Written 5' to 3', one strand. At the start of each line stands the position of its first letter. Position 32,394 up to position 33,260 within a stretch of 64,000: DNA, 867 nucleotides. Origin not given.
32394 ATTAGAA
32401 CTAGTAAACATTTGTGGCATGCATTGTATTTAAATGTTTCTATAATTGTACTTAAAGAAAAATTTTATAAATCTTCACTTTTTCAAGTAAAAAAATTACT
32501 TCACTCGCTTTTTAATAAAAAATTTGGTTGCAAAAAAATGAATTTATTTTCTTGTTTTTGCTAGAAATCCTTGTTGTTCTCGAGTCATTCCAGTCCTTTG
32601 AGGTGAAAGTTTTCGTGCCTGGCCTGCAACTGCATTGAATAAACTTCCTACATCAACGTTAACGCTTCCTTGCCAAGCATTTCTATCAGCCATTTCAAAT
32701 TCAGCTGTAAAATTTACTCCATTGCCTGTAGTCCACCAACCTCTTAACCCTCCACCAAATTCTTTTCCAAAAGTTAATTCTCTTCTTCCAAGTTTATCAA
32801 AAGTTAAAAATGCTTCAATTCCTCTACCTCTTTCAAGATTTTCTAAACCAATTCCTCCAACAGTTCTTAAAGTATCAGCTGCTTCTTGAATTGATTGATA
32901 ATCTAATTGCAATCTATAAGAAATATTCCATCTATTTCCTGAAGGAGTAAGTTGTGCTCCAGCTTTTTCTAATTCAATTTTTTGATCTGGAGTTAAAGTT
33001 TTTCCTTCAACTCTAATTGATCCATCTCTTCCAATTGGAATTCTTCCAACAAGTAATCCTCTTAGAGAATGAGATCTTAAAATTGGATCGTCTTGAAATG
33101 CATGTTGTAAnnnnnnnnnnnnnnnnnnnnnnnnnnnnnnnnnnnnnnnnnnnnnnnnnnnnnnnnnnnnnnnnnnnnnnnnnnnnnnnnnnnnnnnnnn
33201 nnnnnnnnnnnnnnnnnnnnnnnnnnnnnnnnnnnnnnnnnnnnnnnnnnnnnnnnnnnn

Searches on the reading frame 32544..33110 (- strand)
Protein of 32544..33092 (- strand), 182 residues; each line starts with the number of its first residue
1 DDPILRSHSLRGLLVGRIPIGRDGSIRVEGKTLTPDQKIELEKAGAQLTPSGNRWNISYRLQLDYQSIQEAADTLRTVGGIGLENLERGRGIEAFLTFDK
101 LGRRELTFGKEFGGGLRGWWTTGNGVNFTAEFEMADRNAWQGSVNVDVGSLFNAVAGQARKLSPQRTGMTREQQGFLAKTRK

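Call 58: search_protein_families(library=pfam, proteins=[window:32544-33092:-], max_evalue=10)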
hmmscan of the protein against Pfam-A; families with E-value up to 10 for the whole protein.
window:32544-33092:- (182 aa): 0 families

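Call 66: predict_structure(alignment_id=A2)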
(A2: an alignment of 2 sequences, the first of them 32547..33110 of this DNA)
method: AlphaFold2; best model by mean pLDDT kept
length: 188 residues; sequences in the alignment: 2
mean_pLDDT: 63.5   pTM: 0.56
mean pLDDT of the five models: 63.5, 59.7, 45.5, 43.3, 35.8
residues with pLDDT >= 90: 24; 70-90: 59; 50-70: 41; < 50: 64
segments of 3 or more residues with pLDDT < 50: 86-95, 131-133, 138-188
pLDDT, mean of each block of 10 residues (from residue 1): 73 81 81 90 90 92 85 68 47 55 79 65 60 50 42 38 29 38 40
secondary structure, 60 per line:
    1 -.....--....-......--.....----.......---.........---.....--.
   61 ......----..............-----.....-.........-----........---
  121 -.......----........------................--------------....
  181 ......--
elements in order: H2-6 H9-12 H14-19 E22-26 E31-37 H41-49 E53-57 E60-66 H71-84 H90-94 E96-104 E110-117 E122-128 E133-140 E147-153 H154-162 H177-186

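Call 73: fold_search(model_id=the predicted structure, library=pdb)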
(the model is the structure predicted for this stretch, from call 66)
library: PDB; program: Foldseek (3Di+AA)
matches with E <= 10: 244; with E <= 0.001: 0
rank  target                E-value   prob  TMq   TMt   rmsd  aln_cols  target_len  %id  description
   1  5it7_HH               3.8e-01  0.03  0.10  0.10  17.8       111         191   15  Structure of the Kluyveromyces lactis 80S ribosome in complex with the cricket paralysis virus IRES and eEF2 (released 2016-05-18)
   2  3j16_F                5.6e-01  0.05  0.12  0.12  16.9       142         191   10  Models of ribosome-bound Dom34p and Rli1p and their ribosomal binding partners (released 2012-02-22)
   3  2zos_B                6.7e-01  0.20  0.15  0.13   6.5        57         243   10  Crystal structure of mannosyl-3-phosphoglycerate phosphatase from Pyrococcus horikoshii (released 2009-01-27)
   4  7mjb_A                8.8e-01  0.14  0.27  0.29  10.9       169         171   13  Crystal Structure of Nanoluc Luciferase Mutant R164Q (released 2021-05-05)
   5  1y6h_A                8.8e-01  0.03  0.11  0.11  16.3       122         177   14  Crystal structure of LIPDF (released 2004-12-21)
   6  7snx_A                1.0e+00  0.18  0.29  0.33   9.4       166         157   11  1.70A Resolution Structure of NanoBiT Complementation Reporter Complex of LgBit and SmBiT Subunits (released 2022-11-16)
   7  6woo_H                1.1e+00  0.03  0.12  0.12  16.8       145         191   12  CryoEM structure of yeast 80S ribosome with Met-tRNAiMet, eIF5B, and GDP (released 2020-09-23)
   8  1kaf_E                1.3e+00  0.21  0.22  0.35  10.8       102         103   14  DNA Binding Domain Of The Phage T4 Transcription Factor MotA (AA105-211) (released 2001-11-21)
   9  7t5q_I                1.3e+00  0.13  0.18  0.13   7.8       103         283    9  Cryo-EM Structure of a Transition State of Arp2/3 Complex Activation (released 2023-06-14)
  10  3clo_A                1.4e+00  0.06  0.22  0.18  12.3       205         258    9  Crystal structure of putative transcriptional regulator containing a LuxR DNA binding domain (NP_811094.1) from Bacter (released 2008-04-01)
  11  6fvl_A                1.4e+00  0.02  0.12  0.07  17.1       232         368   12  DNA polymerase sliding clamp from Escherichia coli with bound P7 peptide (released 2019-04-10)
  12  2icw_B                1.6e+00  0.09  0.15  0.15  15.8       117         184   13  Crystal structure of a complete ternary complex between TCR, superantigen, and peptide-MHC class II molecule (released 2007-03-20)
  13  4mjq_A                1.6e+00  0.03  0.12  0.07  17.1       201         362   11  E. coli sliding clamp in complex with Bromfenac (released 2013-09-18)
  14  6ylg_H                1.6e+00  0.02  0.11  0.11  17.5       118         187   13  Rix1-Rea1 pre-60S particle - 60S core, body 1 (rigid body refinement) (released 2020-07-29)
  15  5jk2_H                1.7e+00  0.13  0.19  0.28  12.7       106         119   16  Crystal structure of Treponema pallidum Tp0751 (Pallilysin) (released 2016-10-12)
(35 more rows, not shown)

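Call 80: search_solved_structures(query=A2, max_evalue=10)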
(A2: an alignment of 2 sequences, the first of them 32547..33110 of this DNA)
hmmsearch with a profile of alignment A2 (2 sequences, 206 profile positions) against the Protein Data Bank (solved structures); distinct sequences matched with E-value up to 10: 0.

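Call 82: find_related_loci(query=A2, collection=metagenome_contigs, flank=8000)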
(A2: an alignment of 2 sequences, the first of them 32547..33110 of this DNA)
Query A2 (188 aa) in metagenome_contigs; peptide patterns used: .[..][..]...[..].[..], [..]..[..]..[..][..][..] (x = any residue, [..] = any of these).
155 stretches matched a pattern, but none encodes a relative of the query by tblastn (E <= 1e-3).

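Call 88: fold_search(model_id=the predicted structure, library=viral)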
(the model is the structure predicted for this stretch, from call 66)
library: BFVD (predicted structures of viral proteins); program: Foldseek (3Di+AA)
matches with E <= 10: 640; with E <= 0.001: 0
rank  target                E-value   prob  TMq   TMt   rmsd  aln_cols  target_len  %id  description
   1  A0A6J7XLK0            1.8e-01  0.15  0.16  0.19  14.1       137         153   10  Uncharacterized protein [uncultured Caudovirales phage]
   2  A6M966                2.1e-01  0.16  0.19  0.06  20.5       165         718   10  (no name in the UniProt tables at hand)
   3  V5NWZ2                2.1e-01  0.13  0.19  0.11  21.1       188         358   10  F-UL42 protein [Chelonid alphaherpesvirus 5]
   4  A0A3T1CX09            3.0e-01  0.09  0.13  0.08  21.2       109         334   10  Uncharacterized protein [Acanthamoeba castellanii medusavirus J1]
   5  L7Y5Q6                3.2e-01  0.38  0.23  0.22  12.5       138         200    9  Uncharacterized protein [Megavirus lba]
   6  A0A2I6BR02            3.2e-01  0.10  0.15  0.11  30.2       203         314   10  (no name in the UniProt tables at hand)
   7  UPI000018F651         3.3e-01  0.47  0.29  0.38   6.5       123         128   15  (no name look-up for this kind of identifier)
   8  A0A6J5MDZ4            3.3e-01  0.28  0.20  0.04  17.9       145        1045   15  NAT_SF domain containing protein [uncultured Caudovirales phage]
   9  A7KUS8                3.7e-01  0.14  0.19  0.04  17.6       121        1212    7  (no name in the UniProt tables at hand)
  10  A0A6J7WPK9            4.2e-01  0.12  0.15  0.05  10.6       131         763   15  Prohead protease [uncultured Caudovirales phage]
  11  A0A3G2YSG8            4.4e-01  0.16  0.21  0.21  11.3       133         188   11  Uncharacterized protein [Serratia phage vB_SmaA_3M]
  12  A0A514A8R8            4.7e-01  0.30  0.17  0.28   6.5        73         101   10  Uncharacterized protein [Pantoea phage Kyle]
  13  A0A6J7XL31            4.7e-01  0.11  0.17  0.23  13.9       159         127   13  Uncharacterized protein [uncultured Caudovirales phage]
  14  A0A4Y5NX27            5.2e-01  0.60  0.24  0.38  14.8        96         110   14  (no name in the UniProt tables at hand)
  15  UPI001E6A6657         5.8e-01  0.14  0.15  0.30  16.5        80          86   10  (no name look-up for this kind of identifier)
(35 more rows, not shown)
